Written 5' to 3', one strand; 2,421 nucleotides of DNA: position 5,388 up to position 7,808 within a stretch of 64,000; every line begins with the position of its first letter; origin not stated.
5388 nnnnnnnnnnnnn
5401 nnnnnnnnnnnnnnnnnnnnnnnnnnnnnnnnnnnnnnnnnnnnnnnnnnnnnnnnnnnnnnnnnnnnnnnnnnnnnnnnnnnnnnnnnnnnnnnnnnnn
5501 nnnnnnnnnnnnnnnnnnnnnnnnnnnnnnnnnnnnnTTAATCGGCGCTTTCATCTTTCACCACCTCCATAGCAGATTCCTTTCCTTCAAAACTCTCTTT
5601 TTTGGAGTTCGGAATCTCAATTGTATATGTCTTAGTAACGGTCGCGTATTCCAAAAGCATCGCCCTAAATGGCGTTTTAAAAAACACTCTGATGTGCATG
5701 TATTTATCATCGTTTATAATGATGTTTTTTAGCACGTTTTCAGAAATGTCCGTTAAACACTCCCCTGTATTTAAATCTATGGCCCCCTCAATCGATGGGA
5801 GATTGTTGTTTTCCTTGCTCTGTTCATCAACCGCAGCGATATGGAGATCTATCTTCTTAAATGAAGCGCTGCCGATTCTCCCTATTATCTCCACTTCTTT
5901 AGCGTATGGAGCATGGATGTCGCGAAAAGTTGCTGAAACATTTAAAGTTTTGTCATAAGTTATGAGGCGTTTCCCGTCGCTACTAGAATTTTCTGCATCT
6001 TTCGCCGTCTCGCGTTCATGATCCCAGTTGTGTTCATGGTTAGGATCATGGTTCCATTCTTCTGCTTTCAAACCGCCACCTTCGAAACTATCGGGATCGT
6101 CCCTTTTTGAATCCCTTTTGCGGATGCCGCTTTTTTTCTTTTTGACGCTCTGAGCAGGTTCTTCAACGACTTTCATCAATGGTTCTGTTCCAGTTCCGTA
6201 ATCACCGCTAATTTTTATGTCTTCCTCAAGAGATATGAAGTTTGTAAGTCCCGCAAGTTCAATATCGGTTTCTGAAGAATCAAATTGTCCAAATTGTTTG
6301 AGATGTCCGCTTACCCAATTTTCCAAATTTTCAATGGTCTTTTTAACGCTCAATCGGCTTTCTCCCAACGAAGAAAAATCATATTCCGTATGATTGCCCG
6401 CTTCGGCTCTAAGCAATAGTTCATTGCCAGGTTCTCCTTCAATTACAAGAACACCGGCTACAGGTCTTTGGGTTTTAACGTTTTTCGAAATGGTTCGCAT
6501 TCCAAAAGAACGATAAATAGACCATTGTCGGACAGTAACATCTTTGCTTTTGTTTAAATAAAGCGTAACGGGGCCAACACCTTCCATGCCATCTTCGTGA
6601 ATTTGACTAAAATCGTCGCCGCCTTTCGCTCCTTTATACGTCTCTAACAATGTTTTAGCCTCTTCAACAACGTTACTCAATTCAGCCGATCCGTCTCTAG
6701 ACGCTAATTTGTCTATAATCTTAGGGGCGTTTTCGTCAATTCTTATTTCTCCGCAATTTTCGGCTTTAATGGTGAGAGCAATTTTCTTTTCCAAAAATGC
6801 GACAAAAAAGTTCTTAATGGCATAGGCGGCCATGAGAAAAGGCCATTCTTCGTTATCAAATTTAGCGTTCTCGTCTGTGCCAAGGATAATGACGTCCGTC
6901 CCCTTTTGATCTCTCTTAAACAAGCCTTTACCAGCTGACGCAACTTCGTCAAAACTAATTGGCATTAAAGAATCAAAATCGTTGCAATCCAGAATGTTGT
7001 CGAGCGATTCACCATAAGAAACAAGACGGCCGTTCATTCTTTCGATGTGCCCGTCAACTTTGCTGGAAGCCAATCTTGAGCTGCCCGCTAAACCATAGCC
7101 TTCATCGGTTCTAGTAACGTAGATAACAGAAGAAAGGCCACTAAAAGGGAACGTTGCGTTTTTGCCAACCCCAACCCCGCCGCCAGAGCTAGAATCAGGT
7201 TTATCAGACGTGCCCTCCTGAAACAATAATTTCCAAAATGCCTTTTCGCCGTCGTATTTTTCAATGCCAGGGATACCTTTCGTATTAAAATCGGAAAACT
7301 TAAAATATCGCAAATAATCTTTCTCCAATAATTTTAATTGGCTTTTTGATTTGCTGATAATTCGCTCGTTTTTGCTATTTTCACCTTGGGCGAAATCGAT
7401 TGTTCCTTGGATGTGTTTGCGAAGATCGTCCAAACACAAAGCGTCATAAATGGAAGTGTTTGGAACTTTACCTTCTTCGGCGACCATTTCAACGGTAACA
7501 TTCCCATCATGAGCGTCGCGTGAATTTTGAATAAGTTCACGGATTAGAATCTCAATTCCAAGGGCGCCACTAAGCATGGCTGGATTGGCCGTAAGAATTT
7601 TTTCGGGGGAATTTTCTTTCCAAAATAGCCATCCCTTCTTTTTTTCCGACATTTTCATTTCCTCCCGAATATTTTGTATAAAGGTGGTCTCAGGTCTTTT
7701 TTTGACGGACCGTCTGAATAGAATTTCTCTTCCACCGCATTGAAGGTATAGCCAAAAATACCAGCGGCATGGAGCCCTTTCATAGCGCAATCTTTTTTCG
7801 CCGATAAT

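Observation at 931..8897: Uncharacterised five-gene GHKL-ATPase cassette translationally welded to an HpaII-like R-M pair and a HEPN-like gene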

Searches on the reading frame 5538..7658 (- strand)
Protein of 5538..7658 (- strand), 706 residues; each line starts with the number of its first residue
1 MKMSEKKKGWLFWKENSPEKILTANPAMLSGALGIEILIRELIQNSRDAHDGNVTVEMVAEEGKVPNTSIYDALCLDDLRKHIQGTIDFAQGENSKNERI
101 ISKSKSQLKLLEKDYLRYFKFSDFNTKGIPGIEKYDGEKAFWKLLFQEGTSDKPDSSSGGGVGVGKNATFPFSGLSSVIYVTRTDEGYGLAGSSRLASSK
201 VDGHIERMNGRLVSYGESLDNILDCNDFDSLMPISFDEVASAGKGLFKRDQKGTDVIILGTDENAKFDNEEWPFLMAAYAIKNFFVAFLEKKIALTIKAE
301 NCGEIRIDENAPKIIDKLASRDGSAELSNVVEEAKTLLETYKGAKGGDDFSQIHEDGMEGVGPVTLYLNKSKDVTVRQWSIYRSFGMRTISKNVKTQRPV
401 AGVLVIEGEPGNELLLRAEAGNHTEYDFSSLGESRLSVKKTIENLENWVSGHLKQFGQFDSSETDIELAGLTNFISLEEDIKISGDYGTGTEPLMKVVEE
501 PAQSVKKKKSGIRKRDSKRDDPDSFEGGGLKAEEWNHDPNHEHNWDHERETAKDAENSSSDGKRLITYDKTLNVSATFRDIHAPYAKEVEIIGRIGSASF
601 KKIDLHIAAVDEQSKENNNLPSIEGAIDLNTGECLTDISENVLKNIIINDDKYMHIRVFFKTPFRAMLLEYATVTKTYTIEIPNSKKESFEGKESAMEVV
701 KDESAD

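Call 3: search_protein_families(library=pfam, proteins=[window:5538-7658:-], max_evalue=0.1)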
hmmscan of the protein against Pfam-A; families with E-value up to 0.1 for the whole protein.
window:5538-7658:- (706 aa): 1 family
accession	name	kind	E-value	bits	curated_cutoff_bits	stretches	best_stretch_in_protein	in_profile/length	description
PF13589.12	HATPase_c_3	-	0.017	15.6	25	0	38-72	6-40/137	Histidine kinase-, DNA gyrase B-, and HSP90-like ATPase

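Call 4: search_protein_families(library=padloc, proteins=[window:5538-7658:-], max_evalue=0.1)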
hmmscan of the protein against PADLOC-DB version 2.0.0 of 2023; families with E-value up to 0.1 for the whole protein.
window:5538-7658:- (706 aa): 2 families
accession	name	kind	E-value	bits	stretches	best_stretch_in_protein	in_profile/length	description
PDLC04582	PDC-M33A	-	6.3e-53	178.4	1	35-662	31-613/627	-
PDLC03971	TmtA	-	0.025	10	1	39-63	58-87/1782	-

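Call 5: search_protein_families(library=ncbifam, proteins=[window:5538-7658:-], max_evalue=0.1)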
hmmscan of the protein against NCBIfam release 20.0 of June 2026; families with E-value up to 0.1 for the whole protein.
window:5538-7658:- (706 aa): 1 family
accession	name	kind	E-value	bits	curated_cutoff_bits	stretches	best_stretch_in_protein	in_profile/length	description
NF047352.1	P_loop_sacsin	domain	0.00089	19.7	50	1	38-61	3-26/80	sacsin N-terminal ATP-binding-like domain-containing protein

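Call 17: find_homologous_proteins(query=window:5538-7658:-)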
Query window:5538-7658:- (706 aa): 17 proteins with E <= 0.001 among 8000 candidates.
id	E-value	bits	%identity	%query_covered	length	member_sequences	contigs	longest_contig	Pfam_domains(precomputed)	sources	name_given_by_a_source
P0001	0.0e+0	1578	100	100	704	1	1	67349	-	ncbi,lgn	-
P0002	1.3e-195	670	48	97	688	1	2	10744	-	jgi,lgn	jgi:hypothetical protein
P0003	5.5e-191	654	46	99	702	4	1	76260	-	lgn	-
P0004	5.6e-185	635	46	96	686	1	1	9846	-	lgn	-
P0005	4.6e-183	628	45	98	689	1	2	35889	-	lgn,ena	-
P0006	1.9e-173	596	44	99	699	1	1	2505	-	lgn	-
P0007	2.6e-167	576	45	95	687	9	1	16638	-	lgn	-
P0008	5.1e-164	565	44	95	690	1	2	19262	-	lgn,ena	-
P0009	9.0e-164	565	44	98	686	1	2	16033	-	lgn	-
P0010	4.9e-161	555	42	97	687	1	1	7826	-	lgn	-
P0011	7.8e-160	552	42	98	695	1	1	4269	-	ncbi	-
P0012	6.7e-156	539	41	96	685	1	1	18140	-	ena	-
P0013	3.0e-155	536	42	97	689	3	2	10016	-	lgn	-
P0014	5.4e-99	350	34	96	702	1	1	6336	-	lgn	-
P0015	1.1e-89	320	37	71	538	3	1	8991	-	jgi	-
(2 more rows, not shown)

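Call 19: find_encoding_contigs(protein=P0001, flank=10000, max_places=3)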
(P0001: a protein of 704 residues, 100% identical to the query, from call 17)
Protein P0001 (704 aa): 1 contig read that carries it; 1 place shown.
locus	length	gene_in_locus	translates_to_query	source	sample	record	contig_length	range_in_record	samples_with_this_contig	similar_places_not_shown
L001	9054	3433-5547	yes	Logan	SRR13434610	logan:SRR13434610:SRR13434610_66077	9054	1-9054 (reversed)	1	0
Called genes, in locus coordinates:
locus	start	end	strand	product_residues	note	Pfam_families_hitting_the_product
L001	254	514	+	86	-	PF09827:CRISPR_Cas2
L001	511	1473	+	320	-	PF01867:Cas_Cas1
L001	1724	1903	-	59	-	-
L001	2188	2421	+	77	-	-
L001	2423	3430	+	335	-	-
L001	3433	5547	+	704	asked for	-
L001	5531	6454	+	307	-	-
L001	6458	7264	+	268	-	PF19866:DUF6339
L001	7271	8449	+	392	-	PF09561:RE_HpaII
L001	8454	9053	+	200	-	?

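Call 20: find_related_loci(query=A1, collection=genome_contigs, flank=10000)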
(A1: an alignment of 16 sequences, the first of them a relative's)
Query A1 (704 aa) in genome_contigs; peptide patterns used: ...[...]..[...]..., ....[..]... (x = any residue, [..] = any of these).
600 stretches matched a pattern (row limit reached: there are more); 14 encode a relative of the query (tblastn E <= 1e-3); 14 distinct loci.
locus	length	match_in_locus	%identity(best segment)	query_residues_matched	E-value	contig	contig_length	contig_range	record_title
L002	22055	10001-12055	44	1-702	9e-166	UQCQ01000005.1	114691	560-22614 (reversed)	uncultured Mollicutes bacterium isolate UMGS153 genome assembly, contig: NODE_67_length_114691_cov_5.705433, whole genom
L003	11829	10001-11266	25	36-475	3e-23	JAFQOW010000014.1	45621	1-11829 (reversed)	MAG: Lachnospiraceae bacterium isolate RGIG2016 Goat_Colon-1__c176, whole genome shotgun sequence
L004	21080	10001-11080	25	36-421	8e-20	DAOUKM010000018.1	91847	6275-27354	MAG TPA_asm: Dehalococcoidia bacterium isolate S5_329 k113_964326, whole genome shotgun sequence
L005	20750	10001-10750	27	33-307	4e-15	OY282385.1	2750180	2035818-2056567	MAG: uncultured Dehalococcoidia bacterium genome assembly, chromosome: 1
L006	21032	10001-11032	25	36-425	9e-14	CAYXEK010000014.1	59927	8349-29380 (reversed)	MAG TPA_asm: uncultured Verrucomicrobiota bacterium isolate binchicken_co27_383 genome assembly, contig: NODE_840_length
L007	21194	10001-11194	25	8-429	5e-10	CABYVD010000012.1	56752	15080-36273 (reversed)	MAG: Halieaceae bacterium isolate AG-895-A22 genome assembly, contig: AG-895-A22_NODE_12, whole genome shotgun sequence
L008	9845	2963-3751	24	34-308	2e-8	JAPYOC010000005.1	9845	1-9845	MAG: Candidatus Poriferisocius aerobius isolate m_cahh6 Seq5, whole genome shotgun sequence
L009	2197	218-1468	23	34-455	5e-8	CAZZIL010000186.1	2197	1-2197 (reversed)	MAG TPA_asm: uncultured Gammaproteobacteria bacterium isolate SRP338948_co1_106 genome assembly, contig: k141_19783, who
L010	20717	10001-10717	26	32-299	9e-8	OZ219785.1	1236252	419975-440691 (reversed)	MAG: Alphaproteobacteria bacterium isolate 0756efc7-7660-4069-b8ca-5b69e2da9688 genome assembly, chromosome: 1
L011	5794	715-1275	25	30-225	8e-7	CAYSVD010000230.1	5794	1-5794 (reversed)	MAG TPA_asm: uncultured Pseudohongiella sp. isolate SRP338948_co1_16 genome assembly, contig: k141_523643, whole genome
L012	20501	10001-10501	26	37-211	8e-7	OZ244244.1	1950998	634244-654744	MAG: Gammaproteobacteria bacterium isolate a95c62f7-d7b1-4aaa-ae6b-9788209e8063 genome assembly, chromosome: 1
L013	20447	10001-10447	27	36-211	9e-7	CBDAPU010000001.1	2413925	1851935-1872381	MAG: Gammaproteobacteria bacterium isolate 3628a75d-2d1f-48c2-bb7e-2c568f54228a genome assembly, contig: contig_1, whole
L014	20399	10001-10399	35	37-180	4e-6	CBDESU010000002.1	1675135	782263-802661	MAG: Cenarchaeum sp. isolate fbdc7000-120a-4ba8-b0f3-afdbe8a22013 genome assembly, contig: contig_2, whole genome shotgu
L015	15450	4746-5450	26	32-296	4e-9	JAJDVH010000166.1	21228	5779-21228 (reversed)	MAG: Alphaproteobacteria bacterium isolate jk18x22bins.31 k141_571193, whole genome shotgun sequence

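Call 21: find_encoding_contigs(protein=P0003, flank=10000, max_places=2)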
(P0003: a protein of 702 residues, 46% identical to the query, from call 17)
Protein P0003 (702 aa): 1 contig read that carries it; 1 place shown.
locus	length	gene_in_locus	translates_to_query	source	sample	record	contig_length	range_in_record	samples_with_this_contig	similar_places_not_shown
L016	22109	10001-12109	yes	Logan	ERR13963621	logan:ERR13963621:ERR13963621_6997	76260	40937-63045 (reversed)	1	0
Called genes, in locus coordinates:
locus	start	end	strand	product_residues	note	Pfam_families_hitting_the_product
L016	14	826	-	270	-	-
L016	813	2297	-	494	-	PF02463:SMC_N (faint), PF13175:AAA_15 (faint), PF13476:AAA_23 (weak), PF13304:AAA_21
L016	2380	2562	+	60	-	-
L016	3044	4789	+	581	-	-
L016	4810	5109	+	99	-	-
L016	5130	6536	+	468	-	PF00004:AAA, PF17862:AAA_lid_3, PF01434:Peptidase_M41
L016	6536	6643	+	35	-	-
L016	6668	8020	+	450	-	-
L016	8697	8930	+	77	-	-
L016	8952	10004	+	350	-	-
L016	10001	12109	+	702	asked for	-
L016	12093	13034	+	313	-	-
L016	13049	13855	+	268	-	PF19866:DUF6339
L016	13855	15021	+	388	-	PF09561:RE_HpaII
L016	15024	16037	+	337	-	PF00145:DNA_methylase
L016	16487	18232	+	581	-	PF07728:AAA_5, PF00004:AAA (weak), PF28529:McrB_lid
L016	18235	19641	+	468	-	PF10117:McrBC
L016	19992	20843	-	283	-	PF13391:HNH_2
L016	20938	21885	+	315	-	PF01381:HTH_3, PF13560:HTH_31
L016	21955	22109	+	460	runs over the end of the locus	-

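Call 22: find_encoding_contigs(protein=P0005, flank=10000, max_places=2)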
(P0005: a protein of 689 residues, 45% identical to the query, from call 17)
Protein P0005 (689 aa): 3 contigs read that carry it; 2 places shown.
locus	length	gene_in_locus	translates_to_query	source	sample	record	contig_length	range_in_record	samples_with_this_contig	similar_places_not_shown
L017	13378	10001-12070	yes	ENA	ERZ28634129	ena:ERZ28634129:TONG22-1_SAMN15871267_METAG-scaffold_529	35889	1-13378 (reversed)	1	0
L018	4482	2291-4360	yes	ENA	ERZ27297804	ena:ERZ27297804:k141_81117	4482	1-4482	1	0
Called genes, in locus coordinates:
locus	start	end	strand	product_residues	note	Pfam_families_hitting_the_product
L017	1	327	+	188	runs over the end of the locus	PF12850:Metallophos_2 (weak)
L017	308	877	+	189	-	PF01712:dNK (weak), PF02223:Thymidylate_kin, PF02224:Cytidylate_kin (faint), PF13189:Cytidylate_kin2 (faint), PF13238:AAA_18, PF13521:AAA_28 (weak), PF01202:SKI (faint), PF13207:AAA_17 (faint)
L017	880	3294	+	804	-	PF13306:LRR_5, PF01555:N6_N4_Mtase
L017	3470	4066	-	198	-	-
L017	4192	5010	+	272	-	PF03747:ADP_ribosyl_GH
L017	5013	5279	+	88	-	-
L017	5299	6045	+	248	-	PF10021:PARG_cat_microb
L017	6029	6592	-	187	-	PF12844:HTH_19, PF13560:HTH_31 (weak), PF01381:HTH_3, PF13443:HTH_26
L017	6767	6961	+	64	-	-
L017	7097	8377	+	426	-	PF10592:AIPR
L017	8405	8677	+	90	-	PF00570:HRDC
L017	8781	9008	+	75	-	-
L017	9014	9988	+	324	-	-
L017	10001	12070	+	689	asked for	-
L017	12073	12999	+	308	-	-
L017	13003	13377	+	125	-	?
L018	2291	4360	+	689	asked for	-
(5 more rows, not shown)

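Call 23: find_encoding_contigs(protein=P0007, flank=10000, max_places=2)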
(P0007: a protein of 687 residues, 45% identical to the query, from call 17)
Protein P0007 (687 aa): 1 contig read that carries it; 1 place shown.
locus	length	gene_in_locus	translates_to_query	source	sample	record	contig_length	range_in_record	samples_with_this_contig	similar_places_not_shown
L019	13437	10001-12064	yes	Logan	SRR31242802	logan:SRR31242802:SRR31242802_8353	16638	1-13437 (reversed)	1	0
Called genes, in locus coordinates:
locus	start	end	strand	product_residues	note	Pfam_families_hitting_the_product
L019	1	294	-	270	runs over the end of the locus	-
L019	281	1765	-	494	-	PF02463:SMC_N (faint), PF13304:AAA_21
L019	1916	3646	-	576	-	-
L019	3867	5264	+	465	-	-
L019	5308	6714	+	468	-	PF00004:AAA, PF17862:AAA_lid_3, PF01434:Peptidase_M41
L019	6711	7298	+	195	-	-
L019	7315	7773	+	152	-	-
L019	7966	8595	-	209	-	-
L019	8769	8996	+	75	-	-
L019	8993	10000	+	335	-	-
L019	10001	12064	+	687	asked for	-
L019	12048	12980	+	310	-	-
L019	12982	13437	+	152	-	?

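Call 24: find_encoding_contigs(protein=P0008, flank=10000, max_places=2)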
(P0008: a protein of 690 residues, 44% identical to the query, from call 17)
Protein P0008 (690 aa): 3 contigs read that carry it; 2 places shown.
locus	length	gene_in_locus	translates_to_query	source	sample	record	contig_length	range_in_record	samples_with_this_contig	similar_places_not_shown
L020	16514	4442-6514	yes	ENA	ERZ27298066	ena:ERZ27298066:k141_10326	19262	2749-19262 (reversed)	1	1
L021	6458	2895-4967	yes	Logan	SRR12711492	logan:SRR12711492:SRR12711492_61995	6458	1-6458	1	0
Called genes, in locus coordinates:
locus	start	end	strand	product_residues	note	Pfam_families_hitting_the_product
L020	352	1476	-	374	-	-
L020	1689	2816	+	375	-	PF13175:AAA_15 (weak), PF13304:AAA_21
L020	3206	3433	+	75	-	-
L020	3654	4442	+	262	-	-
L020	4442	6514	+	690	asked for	-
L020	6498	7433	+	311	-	-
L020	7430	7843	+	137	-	PF19866:DUF6339 (weak)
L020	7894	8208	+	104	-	-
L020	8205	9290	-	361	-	PF09561:RE_HpaII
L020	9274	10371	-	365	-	PF00145:DNA_methylase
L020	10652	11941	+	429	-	-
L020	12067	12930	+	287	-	PF02645:DegV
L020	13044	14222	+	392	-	PF01841:Transglut_core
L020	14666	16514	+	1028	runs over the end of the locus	PF07523:Big_3, PF02368:Big_2, PF22359:Big-like (weak), PF26182:Ig_NUP210_5th (weak), PF02368:Big_2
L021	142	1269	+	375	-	PF13175:AAA_15 (weak), PF13304:AAA_21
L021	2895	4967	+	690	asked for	-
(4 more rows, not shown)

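Call 25: find_encoding_contigs(protein=P0009, flank=10000, max_places=2)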
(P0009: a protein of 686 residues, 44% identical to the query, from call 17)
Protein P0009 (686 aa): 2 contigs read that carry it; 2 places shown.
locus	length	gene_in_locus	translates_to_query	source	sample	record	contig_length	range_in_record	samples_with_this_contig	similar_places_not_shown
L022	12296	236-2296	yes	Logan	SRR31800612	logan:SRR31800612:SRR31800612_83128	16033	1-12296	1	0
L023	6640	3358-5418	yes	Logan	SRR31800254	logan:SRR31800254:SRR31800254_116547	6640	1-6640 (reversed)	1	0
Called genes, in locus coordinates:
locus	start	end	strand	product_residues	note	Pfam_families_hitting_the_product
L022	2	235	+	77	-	?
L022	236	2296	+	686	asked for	-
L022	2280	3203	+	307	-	-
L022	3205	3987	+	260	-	PF19866:DUF6339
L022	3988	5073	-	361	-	PF09561:RE_HpaII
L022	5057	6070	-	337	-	PF00145:DNA_methylase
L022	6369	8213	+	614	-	PF10592:AIPR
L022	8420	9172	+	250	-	-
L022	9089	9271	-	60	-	-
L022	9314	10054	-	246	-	PF13391:HNH_2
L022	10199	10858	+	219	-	PF01381:HTH_3, PF13443:HTH_26 (faint), PF13560:HTH_31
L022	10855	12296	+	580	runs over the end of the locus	-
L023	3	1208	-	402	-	?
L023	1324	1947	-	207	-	-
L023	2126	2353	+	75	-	-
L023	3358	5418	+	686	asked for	-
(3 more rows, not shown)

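Call 26: find_encoding_contigs(protein=P0012, flank=10000, max_places=2)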
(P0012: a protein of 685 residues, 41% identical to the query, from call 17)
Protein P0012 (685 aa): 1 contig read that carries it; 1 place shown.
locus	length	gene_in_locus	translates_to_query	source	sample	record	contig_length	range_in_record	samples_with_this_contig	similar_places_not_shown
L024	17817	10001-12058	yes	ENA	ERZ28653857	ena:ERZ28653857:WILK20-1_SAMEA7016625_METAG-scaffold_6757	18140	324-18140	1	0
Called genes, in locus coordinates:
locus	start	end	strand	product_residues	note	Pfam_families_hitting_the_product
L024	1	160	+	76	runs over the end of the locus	-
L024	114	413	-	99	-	-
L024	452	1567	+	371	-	PF16738:CBM26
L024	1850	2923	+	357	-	PF17761:DUF1016_N, PF06250:YhcG_C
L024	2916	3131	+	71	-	PF13560:HTH_31, PF01381:HTH_3, PF13443:HTH_26 (weak)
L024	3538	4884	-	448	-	PF13306:LRR_5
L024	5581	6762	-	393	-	PF07228:SpoIIE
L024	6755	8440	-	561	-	PF00037:Fer4 (faint), PF12838:Fer4_7 (weak), PF13237:Fer4_10, PF02906:Fe_hyd_lg_C, PF04060:FeS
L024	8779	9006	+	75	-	-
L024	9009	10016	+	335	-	-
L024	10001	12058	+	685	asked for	-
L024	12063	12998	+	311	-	-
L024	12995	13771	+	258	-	PF19866:DUF6339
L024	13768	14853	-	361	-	PF09561:RE_HpaII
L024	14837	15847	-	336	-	PF00145:DNA_methylase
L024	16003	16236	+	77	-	-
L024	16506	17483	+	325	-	-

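Call 27: find_encoding_contigs(protein=P0002, flank=10000, max_places=2)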
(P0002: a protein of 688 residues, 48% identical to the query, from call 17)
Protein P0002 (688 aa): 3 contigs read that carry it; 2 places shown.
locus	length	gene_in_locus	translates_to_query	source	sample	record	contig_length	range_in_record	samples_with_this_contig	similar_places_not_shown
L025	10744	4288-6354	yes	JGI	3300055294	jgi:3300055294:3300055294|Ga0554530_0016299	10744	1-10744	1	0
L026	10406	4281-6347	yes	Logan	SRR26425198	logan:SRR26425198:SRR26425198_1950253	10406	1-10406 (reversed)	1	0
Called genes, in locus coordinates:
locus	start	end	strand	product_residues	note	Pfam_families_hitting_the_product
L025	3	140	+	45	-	?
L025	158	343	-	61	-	-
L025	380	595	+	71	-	-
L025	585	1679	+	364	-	-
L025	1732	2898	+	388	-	PF22558:REase-ARP (weak)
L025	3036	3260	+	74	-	-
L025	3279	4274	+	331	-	-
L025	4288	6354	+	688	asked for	-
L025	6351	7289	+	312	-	-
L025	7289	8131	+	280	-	PF19866:DUF6339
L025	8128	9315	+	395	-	PF09561:RE_HpaII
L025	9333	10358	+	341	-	PF00145:DNA_methylase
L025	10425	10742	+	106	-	?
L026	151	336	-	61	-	-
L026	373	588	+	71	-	-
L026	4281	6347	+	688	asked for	-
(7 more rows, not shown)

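Call 28: find_encoding_contigs(protein=P0013, flank=10000, max_places=2)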
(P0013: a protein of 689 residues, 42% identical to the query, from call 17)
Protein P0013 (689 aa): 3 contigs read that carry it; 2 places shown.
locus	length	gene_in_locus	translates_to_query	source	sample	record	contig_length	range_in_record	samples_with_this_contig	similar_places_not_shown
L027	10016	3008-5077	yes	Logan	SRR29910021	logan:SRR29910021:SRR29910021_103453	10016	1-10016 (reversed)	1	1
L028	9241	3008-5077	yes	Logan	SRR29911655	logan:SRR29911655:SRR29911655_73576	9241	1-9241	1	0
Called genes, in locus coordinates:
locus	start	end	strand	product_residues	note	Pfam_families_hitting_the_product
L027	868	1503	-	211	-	PF04480:DUF559 (faint)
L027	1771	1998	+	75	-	-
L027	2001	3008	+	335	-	-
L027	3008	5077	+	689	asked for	-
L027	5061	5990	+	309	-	-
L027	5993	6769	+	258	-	PF19866:DUF6339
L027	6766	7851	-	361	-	PF09561:RE_HpaII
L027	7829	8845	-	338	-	PF00145:DNA_methylase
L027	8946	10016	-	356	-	?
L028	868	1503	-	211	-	PF04480:DUF559 (faint)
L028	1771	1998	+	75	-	-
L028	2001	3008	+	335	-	-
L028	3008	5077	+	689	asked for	-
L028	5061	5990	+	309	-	-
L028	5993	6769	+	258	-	PF19866:DUF6339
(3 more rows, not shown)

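Call 35: search_solved_structures(query=A1, max_evalue=1)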
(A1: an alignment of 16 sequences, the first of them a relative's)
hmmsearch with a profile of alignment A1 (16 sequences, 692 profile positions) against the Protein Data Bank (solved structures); distinct sequences matched with E-value up to 1: 0.
